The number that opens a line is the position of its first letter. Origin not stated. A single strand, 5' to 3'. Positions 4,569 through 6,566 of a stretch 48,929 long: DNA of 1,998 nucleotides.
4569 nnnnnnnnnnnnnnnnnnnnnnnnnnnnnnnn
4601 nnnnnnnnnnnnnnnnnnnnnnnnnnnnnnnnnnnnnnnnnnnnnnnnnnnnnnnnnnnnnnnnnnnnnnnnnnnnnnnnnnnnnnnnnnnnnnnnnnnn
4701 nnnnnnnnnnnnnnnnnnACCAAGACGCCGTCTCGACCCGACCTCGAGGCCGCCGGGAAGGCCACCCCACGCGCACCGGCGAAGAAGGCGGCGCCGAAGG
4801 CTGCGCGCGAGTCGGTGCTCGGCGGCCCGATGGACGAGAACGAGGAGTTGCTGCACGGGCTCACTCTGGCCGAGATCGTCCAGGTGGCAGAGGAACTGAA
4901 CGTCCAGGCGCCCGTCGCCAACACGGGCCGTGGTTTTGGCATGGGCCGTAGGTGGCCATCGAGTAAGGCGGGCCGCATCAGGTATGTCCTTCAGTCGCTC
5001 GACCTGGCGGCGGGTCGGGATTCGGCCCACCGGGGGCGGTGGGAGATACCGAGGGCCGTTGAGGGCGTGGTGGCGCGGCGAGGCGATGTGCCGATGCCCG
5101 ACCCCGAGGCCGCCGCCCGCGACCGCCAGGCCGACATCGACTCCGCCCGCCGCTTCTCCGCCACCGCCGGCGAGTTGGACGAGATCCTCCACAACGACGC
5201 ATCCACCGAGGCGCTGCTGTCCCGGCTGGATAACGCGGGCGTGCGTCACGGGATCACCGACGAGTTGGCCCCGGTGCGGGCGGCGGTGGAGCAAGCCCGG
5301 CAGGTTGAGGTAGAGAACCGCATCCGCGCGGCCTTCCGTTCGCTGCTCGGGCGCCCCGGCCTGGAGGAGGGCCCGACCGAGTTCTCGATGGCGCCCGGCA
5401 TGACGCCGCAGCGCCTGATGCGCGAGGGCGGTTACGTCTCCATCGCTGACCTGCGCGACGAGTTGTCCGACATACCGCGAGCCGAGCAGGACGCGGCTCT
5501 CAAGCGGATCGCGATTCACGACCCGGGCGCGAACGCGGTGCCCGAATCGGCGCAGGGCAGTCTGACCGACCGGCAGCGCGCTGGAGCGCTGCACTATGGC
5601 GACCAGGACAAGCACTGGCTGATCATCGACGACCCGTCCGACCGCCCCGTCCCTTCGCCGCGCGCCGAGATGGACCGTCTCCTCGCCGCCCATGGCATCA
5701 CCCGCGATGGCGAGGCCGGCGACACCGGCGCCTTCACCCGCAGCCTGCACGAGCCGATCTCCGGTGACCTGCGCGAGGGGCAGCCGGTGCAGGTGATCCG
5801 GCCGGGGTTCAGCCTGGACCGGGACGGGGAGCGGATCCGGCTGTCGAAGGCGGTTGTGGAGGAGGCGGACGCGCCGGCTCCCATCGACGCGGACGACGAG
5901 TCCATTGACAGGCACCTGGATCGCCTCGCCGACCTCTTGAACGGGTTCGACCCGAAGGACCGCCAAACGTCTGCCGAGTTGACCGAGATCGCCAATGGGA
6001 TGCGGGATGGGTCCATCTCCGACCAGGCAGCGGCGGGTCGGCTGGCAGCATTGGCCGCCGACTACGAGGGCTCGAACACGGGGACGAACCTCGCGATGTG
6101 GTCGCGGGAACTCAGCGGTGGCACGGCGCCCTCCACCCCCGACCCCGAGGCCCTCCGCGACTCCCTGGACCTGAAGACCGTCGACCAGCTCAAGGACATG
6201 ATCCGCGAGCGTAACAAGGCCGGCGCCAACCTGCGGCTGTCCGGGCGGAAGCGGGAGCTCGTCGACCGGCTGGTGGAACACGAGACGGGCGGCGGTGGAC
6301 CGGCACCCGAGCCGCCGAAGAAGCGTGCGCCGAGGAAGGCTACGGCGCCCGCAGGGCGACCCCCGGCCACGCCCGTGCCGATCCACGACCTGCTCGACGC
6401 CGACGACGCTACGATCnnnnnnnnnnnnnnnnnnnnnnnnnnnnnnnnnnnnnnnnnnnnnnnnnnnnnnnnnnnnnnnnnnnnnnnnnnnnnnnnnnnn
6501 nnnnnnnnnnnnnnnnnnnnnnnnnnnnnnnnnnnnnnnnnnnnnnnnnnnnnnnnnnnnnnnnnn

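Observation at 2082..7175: Portal gene runs on as a single ~1,700-aa polyvalent protein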

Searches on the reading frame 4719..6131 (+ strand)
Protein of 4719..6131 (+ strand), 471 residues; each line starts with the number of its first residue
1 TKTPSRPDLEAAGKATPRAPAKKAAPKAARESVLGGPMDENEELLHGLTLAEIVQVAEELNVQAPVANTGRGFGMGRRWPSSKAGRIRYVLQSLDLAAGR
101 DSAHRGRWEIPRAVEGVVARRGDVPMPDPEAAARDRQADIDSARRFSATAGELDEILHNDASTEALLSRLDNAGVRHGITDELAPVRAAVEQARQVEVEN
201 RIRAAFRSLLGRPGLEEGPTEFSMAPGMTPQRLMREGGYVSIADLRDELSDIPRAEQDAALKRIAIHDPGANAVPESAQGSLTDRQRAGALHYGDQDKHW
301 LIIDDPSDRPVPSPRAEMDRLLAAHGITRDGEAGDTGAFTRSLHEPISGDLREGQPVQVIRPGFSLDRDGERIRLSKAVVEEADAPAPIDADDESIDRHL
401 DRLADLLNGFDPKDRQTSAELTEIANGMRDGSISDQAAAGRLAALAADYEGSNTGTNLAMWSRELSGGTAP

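Call 35: find_homologous_proteins(query=window:4719-6131:+, max_evalue=0.001)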
Query window:4719-6131:+ (471 aa): 2 proteins with E <= 0.001 among 8000 candidates.
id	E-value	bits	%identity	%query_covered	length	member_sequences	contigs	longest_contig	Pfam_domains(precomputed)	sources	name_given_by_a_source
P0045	3.4e-12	65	36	23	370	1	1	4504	-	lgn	-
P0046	3.2e-5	42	40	26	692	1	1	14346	-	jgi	jgi:hypothetical protein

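Call 40: search_protein_families(library=pfam, alignment_id=A3, max_evalue=1)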
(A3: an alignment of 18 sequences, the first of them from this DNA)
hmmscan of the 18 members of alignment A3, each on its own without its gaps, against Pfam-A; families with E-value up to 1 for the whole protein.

A. member 1, seq(471 aa): 0 families

B. families by the number of members that match (of 18 scanned): 21 families
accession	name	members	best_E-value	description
PF07704.17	PSK_trans_fac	2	0.057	Rv0623-like transcription factor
PF22564.2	HAAS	2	0.24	HAAS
PF10414.14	CysG_dimeriser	1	0.0041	Sirohaem synthase dimerisation region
PF23991.1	DUF7310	1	0.012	Coiled-coil region of unknown function (DUF7310)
PF20227.3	DUF6586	1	0.012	Family of unknown function (DUF6586)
PF02037.33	SAP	1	0.031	SAP domain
PF19683.4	DUF6185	1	0.034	Family of unknown function (DUF6185)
PF01025.24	GrpE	1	0.034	GrpE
PF03701.19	UPF0181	1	0.041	Uncharacterised protein family (UPF0181)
PF21128.4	MCM4_WHD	1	0.048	MCM4, winged helix domain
PF07729.17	FCD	1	0.057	FCD domain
PF24128.1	Phage_zn_bind_4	1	0.069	Phage zinc binding protein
PF07498.18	Rho_N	1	0.1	Rho termination factor, N-terminal domain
PF15524.11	Ntox17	1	0.16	Novel toxin 17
PF00699.25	Urease_beta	1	0.16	Urease beta subunit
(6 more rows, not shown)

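Call 49: predict_structure(alignment_id=A3)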
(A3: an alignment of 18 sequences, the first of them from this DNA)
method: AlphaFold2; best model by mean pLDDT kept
length: 471 residues; sequences in the alignment: 18
mean_pLDDT: 80.4   pTM: 0.62
mean pLDDT of the five models: 80.4, 80.1, 79.0, 78.7, 77.4
residues with pLDDT >= 90: 223; 70-90: 119; 50-70: 82; < 50: 47
segments of 3 or more residues with pLDDT < 50: 1-3, 8-26, 28-35, 216-224, 469-471
pLDDT, mean of each block of 10 residues (from residue 1): 42 42 45 62 92 91 68 64 91 80 68 84 80 95 97 93 95 97 98 97 95 60 52 70 95 97 81 78 92 90 93 97 96 94 95 96 95 97 77 69 75 70 68 63 71 75 61 37
secondary structure, 60 per line:
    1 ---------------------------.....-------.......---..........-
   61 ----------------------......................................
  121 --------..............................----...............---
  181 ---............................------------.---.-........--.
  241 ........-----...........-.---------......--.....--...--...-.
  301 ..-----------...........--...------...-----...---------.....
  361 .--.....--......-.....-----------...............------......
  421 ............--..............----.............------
elements in order: H28-32 H40-46 H50-59 H83-120 H129-158 H163-177 H184-211 H230-237 H242-248 H254-264 H276-281 H284-288 E291-293 E296-298 E300-302 H314-324 E327-329 E336-338 E344-346 E356-361 E364-368 E371-376 E378-382 H394-408 H415-432 H435-448 H453-465

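Call 52: fold_search(model_id=the predicted structure, library=pdb)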
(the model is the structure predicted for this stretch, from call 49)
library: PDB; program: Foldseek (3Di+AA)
matches with E <= 10: 90; with E <= 0.001: 0
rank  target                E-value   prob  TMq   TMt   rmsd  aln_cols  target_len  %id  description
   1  3euh_D                4.2e-01  0.28  0.09  0.20  13.1       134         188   16  Crystal Structure of the MukE-MukF Complex (released 2009-01-20)
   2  9blt_B                8.8e-01  0.51  0.11  0.26   5.8        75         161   17  Structure of the human mitochondrial Hsp70 (mortalin; R126W mutant) bound to nucleotide exchange factor GrpEL1 (Y173A  (released 2025-01-15)
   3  3rpu_Y                1.2e+00  0.16  0.10  0.20  13.7       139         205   18  Crystal structure of the MukE-MukF complex (released 2012-03-14)
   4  7kv9_A                1.2e+00  0.13  0.09  0.08  18.1       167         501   12  Chimeric flavivirus between Binjari virus and West Nile (Kunjin) virus (released 2020-12-23)
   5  5cj4_A                1.5e+00  0.08  0.08  0.15  30.1       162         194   11  Crystal Structure of Amino Acids 1562-1622 of MYH7 (released 2015-12-02)
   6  5wlz_A                1.6e+00  0.08  0.09  0.16  29.1       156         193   16  Crystal Structure of Amino Acids 1677-1758 of Human Beta Cardiac Myosin Fused to Xrcc4 (released 2017-08-23)
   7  9cq3_d                1.9e+00  0.07  0.08  0.14  25.3       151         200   14  The gap-filling complex with Pol mu engaged in the NHEJ pathway (released 2025-04-23)
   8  3aq0_B                2.0e+00  0.04  0.10  0.14  23.7       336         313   13  Ligand-bound form of Arabidopsis medium/long-chain length prenyl pyrophosphate synthase (surface polar residue mutant) (released 2011-01-19)
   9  7nyy_E                2.2e+00  0.08  0.09  0.17  14.1       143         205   14  Cryo-EM structure of the MukBEF monomer (released 2021-07-07)
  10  6ey4                  2.5e+00  0.03  0.10  0.09  24.4       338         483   12  Periplasmic domain (residues 36-513) of GldM (released 2018-02-07)
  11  3h2x                  2.6e+00  0.03  0.05  0.07  11.3        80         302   18  Crystal Structure of The Human Lymphoid Tyrosine Phosphatase Catalytic Domain (released 2009-06-02)
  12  7lcg_E                2.9e+00  0.08  0.08  0.08  18.0       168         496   11  The mature Usutu SAAR-1776, Model A (released 2021-09-01)
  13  5hnw_K                2.9e+00  0.02  0.05  0.07  16.6       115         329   13  Structural basis of backwards motion in kinesin-14: minus-end directed nKn664 in the AMPPNP state (released 2016-08-10)
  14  5uf7                  3.2e+00  0.02  0.10  0.09  21.8       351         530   14  CRYSTAL STRUCTURE OF MUNC13-1 MUN DOMAIN (released 2017-02-15)
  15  9bls_B                3.3e+00  0.20  0.11  0.26   5.9        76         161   17  Structure of the human mitochondrial Hsp70 (mortalin; R126W mutant) bound to nucleotide exchange factor GrpEL1 (WT) (released 2025-01-15)
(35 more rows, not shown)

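Call 55: fold_search(model_id=the predicted structure, library=viral)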
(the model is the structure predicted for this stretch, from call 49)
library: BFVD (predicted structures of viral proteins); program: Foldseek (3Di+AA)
matches with E <= 10: 127; with E <= 0.001: 0
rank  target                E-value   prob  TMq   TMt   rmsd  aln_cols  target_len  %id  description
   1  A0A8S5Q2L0            2.2e-01  0.08  0.11  0.08  35.6       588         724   10  NlpC/P60 family [Podoviridae sp. ctSl221]
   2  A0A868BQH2            3.9e-01  0.10  0.06  0.13  16.7       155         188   12  (no name in the UniProt tables at hand)
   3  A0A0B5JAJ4            7.0e-01  0.14  0.07  0.16  20.9       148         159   25  Uncharacterized protein [Pandoravirus inopinatum]
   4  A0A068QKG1            8.1e-01  0.41  0.10  0.16  10.0       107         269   16  Uncharacterized protein [Armadillidium vulgare iridescent virus]
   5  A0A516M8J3            8.5e-01  0.06  0.12  0.07  35.1       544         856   13  (no name in the UniProt tables at hand)
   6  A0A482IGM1            9.0e-01  0.11  0.14  0.08  21.6       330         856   12  Uncharacterized protein [Synechococcus phage S-B28]
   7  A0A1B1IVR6            1.1e+00  0.06  0.09  0.19  13.2       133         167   12  (no name in the UniProt tables at hand)
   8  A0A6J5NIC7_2          1.3e+00  0.04  0.11  0.07  30.0       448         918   15  DEDDh domain containing protein [uncultured Caudovirales phage]
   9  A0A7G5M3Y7            1.3e+00  0.03  0.07  0.13  24.6       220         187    9  (no name in the UniProt tables at hand)
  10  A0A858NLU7            1.5e+00  0.23  0.12  0.18  18.2       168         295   16  (no name in the UniProt tables at hand)
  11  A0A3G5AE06            1.6e+00  0.06  0.09  0.16  24.1       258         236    9  Uncharacterized protein [Satyrvirus sp.]
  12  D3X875                1.8e+00  0.08  0.08  0.14  19.2       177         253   12  Polyprotein (Fragment) [West Nile virus]
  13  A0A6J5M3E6            1.8e+00  0.03  0.10  0.07  20.9       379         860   16  Uncharacterized protein [uncultured Caudovirales phage]
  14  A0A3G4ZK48            2.0e+00  0.02  0.07  0.12  24.6       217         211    8  Uncharacterized protein [Terrestrivirus sp.]
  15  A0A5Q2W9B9            2.1e+00  0.13  0.09  0.25  12.6       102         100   15  (no name in the UniProt tables at hand)
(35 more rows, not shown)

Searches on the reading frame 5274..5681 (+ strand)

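Call 14: search_protein_families(library=pfam, proteins=[window:5274-5681:+], max_evalue=10)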
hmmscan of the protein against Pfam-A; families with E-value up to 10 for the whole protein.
window:5274-5681:+ (136 aa): 2 families
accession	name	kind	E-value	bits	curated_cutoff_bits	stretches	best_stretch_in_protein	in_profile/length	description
PF03828.24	PAP_assoc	-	0.13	13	22.6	0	49-85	26-56/60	Cid1 family poly A polymerase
PF10391.15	DNA_pol_lambd_f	-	0.23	11.7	29.8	1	94-110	33-49/51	Fingers domain of DNA polymerase lambda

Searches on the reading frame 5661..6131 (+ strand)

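Call 14: search_protein_families(library=pfam, proteins=[window:5661-6131:+], max_evalue=10)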
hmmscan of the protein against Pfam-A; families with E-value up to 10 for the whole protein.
window:5661-6131:+ (157 aa): 1 family
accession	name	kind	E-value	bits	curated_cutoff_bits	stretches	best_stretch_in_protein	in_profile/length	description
PF23197.1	IG_AIR9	-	0.12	12.7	27.5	1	118-152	6-40/87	AIR9 A9 domain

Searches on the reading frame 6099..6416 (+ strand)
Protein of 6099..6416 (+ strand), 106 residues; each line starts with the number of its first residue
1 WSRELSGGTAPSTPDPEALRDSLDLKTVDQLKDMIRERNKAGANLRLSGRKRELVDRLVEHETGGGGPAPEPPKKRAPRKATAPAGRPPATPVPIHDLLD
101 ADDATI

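Call 14: search_protein_families(library=pfam, proteins=[window:6099-6416:+], max_evalue=10)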
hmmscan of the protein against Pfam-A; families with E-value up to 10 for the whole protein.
window:6099-6416:+ (106 aa): 1 family
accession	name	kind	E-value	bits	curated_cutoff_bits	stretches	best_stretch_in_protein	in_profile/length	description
PF02037.33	SAP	-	9.7e-05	22.3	23.9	1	44-62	18-36/37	SAP domain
